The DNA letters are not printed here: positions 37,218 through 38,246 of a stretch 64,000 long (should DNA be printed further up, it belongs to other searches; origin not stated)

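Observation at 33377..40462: Seven-kb pterin-cofactor operon: second AOR gene followed by a lipoprotein, two hypothetical genes and two atypical MoeA fusions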

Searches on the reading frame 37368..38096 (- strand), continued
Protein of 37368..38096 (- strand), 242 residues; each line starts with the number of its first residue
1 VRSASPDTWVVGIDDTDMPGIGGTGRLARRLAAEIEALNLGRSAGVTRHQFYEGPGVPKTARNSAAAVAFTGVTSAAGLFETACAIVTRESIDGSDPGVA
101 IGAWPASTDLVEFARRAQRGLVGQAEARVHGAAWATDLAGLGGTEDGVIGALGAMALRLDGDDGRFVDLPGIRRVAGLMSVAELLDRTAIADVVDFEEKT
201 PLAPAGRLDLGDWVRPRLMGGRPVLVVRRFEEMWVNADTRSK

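Call 57: search_protein_families(library=pfam, proteins=[L110:7765-8598:+, L110:4890-6038:-, L052:5271-6278:+, L052:6275-6970:+, L052:7653-8249:+, L052:8231-9379:+, L052:10501-11349:+, L060:5408-6322:+, L060:6309-6968:+, L060:8270-9262:+], max_evalue=0.001)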
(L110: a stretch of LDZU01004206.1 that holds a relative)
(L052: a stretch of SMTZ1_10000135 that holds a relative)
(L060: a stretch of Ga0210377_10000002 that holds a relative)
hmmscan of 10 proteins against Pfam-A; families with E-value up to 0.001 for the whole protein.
L110:7765-8598:+ (277 aa): 1 family
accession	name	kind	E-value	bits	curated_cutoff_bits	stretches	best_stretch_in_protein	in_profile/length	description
PF00696.33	AA_kinase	-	1.8e-26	93.8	24.9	1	48-255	4-234/234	Amino acid kinase family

L110:4890-6038:- (382 aa): 1 family
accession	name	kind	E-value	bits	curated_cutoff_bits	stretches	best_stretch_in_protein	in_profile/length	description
PF16983.11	MFS_MOT1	-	8.5e-51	171.4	30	2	216-331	2-111/111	Molybdate transporter of MFS superfamily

L052:5271-6278:+ (335 aa): 1 family
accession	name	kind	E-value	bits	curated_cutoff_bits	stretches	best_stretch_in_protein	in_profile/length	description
PF00404.24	Dockerin_1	-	1.3e-05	25.8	22.9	1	275-328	1-54/57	Dockerin type I domain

L052:6275-6970:+ (231 aa): 1 family
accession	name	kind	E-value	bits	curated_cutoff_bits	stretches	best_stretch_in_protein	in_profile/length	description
PF07963.17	N_methyl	-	6.7e-06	25.9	21.2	1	32-56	2-26/27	Prokaryotic N-terminal methylation motif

L052:7653-8249:+ (198 aa): 0 families

L052:8231-9379:+ (382 aa): 1 family
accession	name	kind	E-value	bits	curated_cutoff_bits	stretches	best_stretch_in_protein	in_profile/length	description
PF12804.13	NTP_transf_3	-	6.6e-35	121.1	27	1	196-342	1-153/160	MobA-like NTP transferase domain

L052:10501-11349:+ (282 aa): 3 families
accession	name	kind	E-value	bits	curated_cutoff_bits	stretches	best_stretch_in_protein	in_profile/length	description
PF04055.27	Radical_SAM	-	2.6e-33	116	29.5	1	25-185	1-164/166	Radical SAM superfamily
PF06463.18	Mob_synth_C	-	8.2e-09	35.9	37.4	1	223-253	72-100/128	Molybdenum Cofactor Synthesis C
PF13353.11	Fer4_12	-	1.1e-06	29.4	22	1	30-131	14-114/137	4Fe-4S single cluster domain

L060:5408-6322:+ (304 aa): 0 families

L060:6309-6968:+ (219 aa): 1 family
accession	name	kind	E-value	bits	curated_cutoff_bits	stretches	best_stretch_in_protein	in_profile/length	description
PF07963.17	N_methyl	-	1.5e-05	24.8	21.2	1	27-49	4-26/27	Prokaryotic N-terminal methylation motif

L060:8270-9262:+ (330 aa): 2 families
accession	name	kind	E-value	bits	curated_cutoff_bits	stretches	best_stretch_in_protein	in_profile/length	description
PF04055.27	Radical_SAM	-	1e-15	58.8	29.5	1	72-226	4-164/166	Radical SAM superfamily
PF13353.11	Fer4_12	-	0.00014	22.6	22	1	69-170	9-112/137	4Fe-4S single cluster domain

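Call 66: search_protein_representatives(alignment_id=A1)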
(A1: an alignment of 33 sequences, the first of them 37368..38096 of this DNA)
Query: 33 sequences, 244 profile positions. Proteins with E-value up to 0.001 (for the whole library): 1155; up to 1e-10: 706; up to 1e-30: 270. The best 150 are listed.
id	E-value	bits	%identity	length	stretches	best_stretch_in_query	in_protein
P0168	3.2e-106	370.2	-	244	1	1-243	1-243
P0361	7.1e-88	310.2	-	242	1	9-243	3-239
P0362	3.9e-79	281.5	-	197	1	48-244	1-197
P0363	8.7e-69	247.7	-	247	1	11-243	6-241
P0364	3.4e-66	239.2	-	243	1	11-237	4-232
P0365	7.6e-66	238.0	-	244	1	11-230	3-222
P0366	1.3e-63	230.7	-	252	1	8-243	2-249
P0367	1.6e-63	230.4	-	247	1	6-241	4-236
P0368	2.5e-63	229.8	-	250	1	11-233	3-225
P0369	1.5e-62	227.3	-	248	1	8-234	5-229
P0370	9.5e-62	224.6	-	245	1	11-237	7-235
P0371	6.0e-60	218.7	-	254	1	8-233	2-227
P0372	1.1e-58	214.6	-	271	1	9-234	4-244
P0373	2.3e-58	213.5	-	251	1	9-231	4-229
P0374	4.1e-58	212.7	-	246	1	11-243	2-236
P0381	6.5e-56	205.5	-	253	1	11-229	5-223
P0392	1.0e-52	195.0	-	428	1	10-225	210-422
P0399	3.2e-51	190.1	-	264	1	10-239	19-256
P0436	6.8e-47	176.0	-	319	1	10-233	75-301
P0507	1.2e-40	155.4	-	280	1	7-233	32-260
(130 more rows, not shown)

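Call 91: search_protein_families(library=pfam, proteins=[L087:5089-6276:+, L048:4055-5173:+, L060:9449-11158:+, L095:7300-10734:+, L102:1201-3873:-, L095:6089-7324:-, L067:706-1650:+, L112:2273-3364:-, L110:3365-4267:-, L103:3752-4330:-], max_evalue=0.001)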
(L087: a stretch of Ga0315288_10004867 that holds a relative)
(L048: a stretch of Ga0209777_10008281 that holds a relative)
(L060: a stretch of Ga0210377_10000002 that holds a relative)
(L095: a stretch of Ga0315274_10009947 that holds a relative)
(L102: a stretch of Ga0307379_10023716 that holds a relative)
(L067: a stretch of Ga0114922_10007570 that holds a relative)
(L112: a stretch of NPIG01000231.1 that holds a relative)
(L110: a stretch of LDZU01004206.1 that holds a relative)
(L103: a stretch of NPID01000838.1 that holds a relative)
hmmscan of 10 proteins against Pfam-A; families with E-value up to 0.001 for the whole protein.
L087:5089-6276:+ (395 aa): 1 family
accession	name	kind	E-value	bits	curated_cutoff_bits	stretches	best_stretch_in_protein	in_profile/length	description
PF00404.24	Dockerin_1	-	5.3e-08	33.4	22.9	1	336-387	1-52/57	Dockerin type I domain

L048:4055-5173:+ (372 aa): 1 family
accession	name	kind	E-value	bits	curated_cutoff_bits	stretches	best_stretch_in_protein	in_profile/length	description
PF07963.17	N_methyl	-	8.7e-05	22.4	21.2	1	184-204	6-26/27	Prokaryotic N-terminal methylation motif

L060:9449-11158:+ (569 aa): 2 families
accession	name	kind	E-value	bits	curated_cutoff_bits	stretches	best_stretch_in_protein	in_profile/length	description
PF01875.22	Memo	-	8.1e-60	202.7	27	1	98-366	3-269/269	Memo-like protein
PF01871.22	AMMECR1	-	1.8e-49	167.9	25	1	396-564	2-168/168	AMMECR1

L095:7300-10734:+ (1144 aa): 0 families

L102:1201-3873:- (890 aa): 2 families
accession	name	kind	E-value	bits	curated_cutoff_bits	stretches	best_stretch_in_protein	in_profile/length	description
PF02449.21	Glyco_hydro_42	-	4.4e-05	23.4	21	1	613-752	126-264/376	Beta-galactosidase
PF17992.7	Agarase_CBM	-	0.00048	20.2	26.3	1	196-274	1-81/178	Agarase CBM like domain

L095:6089-7324:- (411 aa): 0 families

L067:706-1650:+ (314 aa): 1 family
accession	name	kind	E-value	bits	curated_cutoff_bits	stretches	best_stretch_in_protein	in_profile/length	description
PF00126.33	HTH_1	-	2.1e-05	24.8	26.6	1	218-265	6-53/60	Bacterial regulatory helix-turn-helix protein, lysR family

L112:2273-3364:- (363 aa): 1 family
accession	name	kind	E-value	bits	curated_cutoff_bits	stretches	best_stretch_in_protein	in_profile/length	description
PF01594.21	AI-2E_transport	-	7.9e-40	137.5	34.3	1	14-326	2-324/327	AI-2E family transporter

L110:3365-4267:- (300 aa): 2 families
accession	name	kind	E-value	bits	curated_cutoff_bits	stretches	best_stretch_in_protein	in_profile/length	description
PF02741.20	FTR_C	-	3e-57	193.3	25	1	142-292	1-149/149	FTR, proximal lobe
PF01913.23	FTR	-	2.2e-50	170.7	27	1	1-139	1-142/142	Formylmethanofuran-tetrahydromethanopterin formyltransferase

L103:3752-4330:- (192 aa): 1 family
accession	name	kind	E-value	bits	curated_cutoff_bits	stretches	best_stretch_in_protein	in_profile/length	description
PF01812.26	5-FTHF_cyc-lig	-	9e-35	120.7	27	1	9-184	1-186/186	5-formyltetrahydrofolate cyclo-ligase family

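Call 99: search_protein_families(library=ncbifam, proteins=[L110:7765-8598:+, L052:8231-9379:+, L060:8270-9262:+], max_evalue=0.00001)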
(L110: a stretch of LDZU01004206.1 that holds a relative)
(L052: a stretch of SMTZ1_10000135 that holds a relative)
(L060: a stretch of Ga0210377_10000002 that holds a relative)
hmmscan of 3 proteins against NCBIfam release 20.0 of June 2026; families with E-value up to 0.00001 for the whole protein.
L110:7765-8598:+ (277 aa): 14 families
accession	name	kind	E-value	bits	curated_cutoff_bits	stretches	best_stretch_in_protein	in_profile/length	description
TIGR02076.1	pyrH_arch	equivalog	5.7e-19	68.6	158.05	2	170-276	111-222/222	UMP kinase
NF040647.1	IPPK_Arch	equivalog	1.3e-11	44.2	120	1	132-275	114-259/259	isopentenyl phosphate kinase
TIGR02075.1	pyrH_bact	equivalog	4.7e-09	36.2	243.9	1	176-276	136-233/233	UMP kinase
TIGR00657.1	asp_kinases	subfamily_domain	7e-09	35.3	208.7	1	177-243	194-261/442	aspartate kinase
NF010659.0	PRK14058.1-1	equivalog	1.5e-07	30.9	223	0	128-269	130-262/267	[LysW]-aminoadipate kinase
NF005159.0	PRK06635.2-3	equivalog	1.6e-07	30.7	379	1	142-241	128-225/406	aspartate kinase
NF005656.0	PRK07431.1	equivalog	2.7e-07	29.5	657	1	171-243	149-222/587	aspartate kinase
TIGR00656.1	asp_kin_monofn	equivalog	5.7e-07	28.9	402.25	1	134-261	119-245/407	aspartate kinase, monofunctional class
TIGR00761.1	argB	equivalog_domain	1.1e-06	28.4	151.3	0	177-233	156-207/231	acetylglutamate kinase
NF005153.0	PRK06635.1-1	equivalog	2.5e-06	26.8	585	1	167-261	144-239/421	aspartate kinase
NF005155.0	PRK06635.1-4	equivalog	2.8e-06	26.6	346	1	177-264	153-241/407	aspartate kinase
NF005154.0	PRK06635.1-2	equivalog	5.2e-06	26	376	1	178-253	155-231/407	aspartate kinase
NF005158.0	PRK06635.2-2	equivalog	5.9e-06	25.4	717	1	172-246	151-226/401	aspartate kinase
NF005156.0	PRK06635.1-5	equivalog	9.2e-06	24.6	594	0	168-263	144-240/411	aspartate kinase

L052:8231-9379:+ (382 aa): 12 families
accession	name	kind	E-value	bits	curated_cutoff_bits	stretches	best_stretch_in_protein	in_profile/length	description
NF011056.0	PRK14489.1-1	equivalog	4.3e-45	154.4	379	1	192-373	4-191/363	bifunctional molybdenum cofactor guanylyltransferase MobA/molybdopterin-guanine dinucleotide biosynthesis adaptor protein MobB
TIGR02665.1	molyb_mobA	equivalog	5.3e-36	124.4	151.85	1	195-371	2-185/186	molybdenum cofactor guanylyltransferase MobA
NF001457.0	PRK00317.1-3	equivalog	7.8e-35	120.2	164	1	195-376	3-195/200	molybdenum cofactor guanylyltransferase MobA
NF002741.0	PRK02726.1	equivalog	8.1e-29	100.7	179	1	193-377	7-197/200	molybdenum cofactor guanylyltransferase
NF001855.0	PRK00576.1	equivalog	2e-25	89.6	205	1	192-372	5-190/197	molybdenum cofactor guanylyltransferase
NF001837.0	PRK00560.1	equivalog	4.5e-25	88.5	182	1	190-373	5-186/196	molybdenum cofactor guanylyltransferase MobA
NF011059.0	PRK14490.1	equivalog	7.3e-22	78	354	1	193-379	180-370/374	bifunctional molybdenum cofactor guanylyltransferase MobA/molybdopterin-guanine dinucleotide biosynthesis adaptor protein MobB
NF011070.0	PRK14500.1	equivalog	9.5e-16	58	606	1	196-377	169-354/358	putative bifunctional molybdopterin-guanine dinucleotide biosynthesis protein MoaC/MobA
TIGR03310.1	matur_MocA_YgfJ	equivalog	6.7e-15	55.5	186.45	1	196-373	2-187/188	molybdenum cofactor cytidylyltransferase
NF011057.0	PRK14489.1-2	subfamily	3.1e-14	53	541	1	195-376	8-196/363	bifunctional molybdenum cofactor guanylyltransferase MobA/molybdopterin-guanine dinucleotide biosynthesis adaptor protein MobB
NF011058.0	PRK14489.1-3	exception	1.7e-12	46.6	820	1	195-370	10-197/382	molybdenum cofactor guanylyltransferase MobA, DUF3305 domain-containing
NF045665.1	NTPtran_DVU1551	equivalog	7.7e-09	35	315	1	195-377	2-192/359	DVU_1551 family NTP transferase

L060:8270-9262:+ (330 aa): 9 families
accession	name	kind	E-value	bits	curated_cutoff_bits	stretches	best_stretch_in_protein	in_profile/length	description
TIGR04337.1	AmmeMemoSam_rS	hypoth_equivalog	4.5e-113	377.7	220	1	7-329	11-333/349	AmmeMemoRadiSam system radical SAM enzyme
TIGR02493.1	PFLA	equivalog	1e-13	51.2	231.75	1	72-230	22-182/235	pyruvate formate-lyase-activating protein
TIGR04041.1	activase_YjjW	hypoth_equivalog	3e-12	46.5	250.2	1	131-241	124-233/276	YjjW family glycine radical enzyme activase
TIGR02494.1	PFLE_PFLC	subfamily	1e-10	41.4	174.35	1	126-237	134-245/293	glycyl-radical enzyme activating protein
NF048010.1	SfplDhtActHpsHDes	equivalog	2.1e-08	33.4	430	1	125-232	141-250/298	(2S)-3-sulfopropanediol dehydratase activating enzyme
TIGR04003.1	rSAM_BssD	equivalog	7.8e-08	31.8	496.45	1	123-231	135-244/314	[benzylsuccinate synthase]-activating enzyme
NF033717.2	HPDL_rSAM_activ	equivalog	2.5e-07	30.3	420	0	120-233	135-250/311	4-hydroxyphenylacetate decarboxylase activase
NF043069.1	T4HPD_activ_SAM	equivalog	2.1e-06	27.3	425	0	125-232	133-240/299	trans-4-hydroxy-L-proline dehydratase activase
TIGR02495.1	NrdG2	equivalog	7.4e-06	25.4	131.15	0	69-234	20-183/193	anaerobic ribonucleoside-triphosphate reductase activating protein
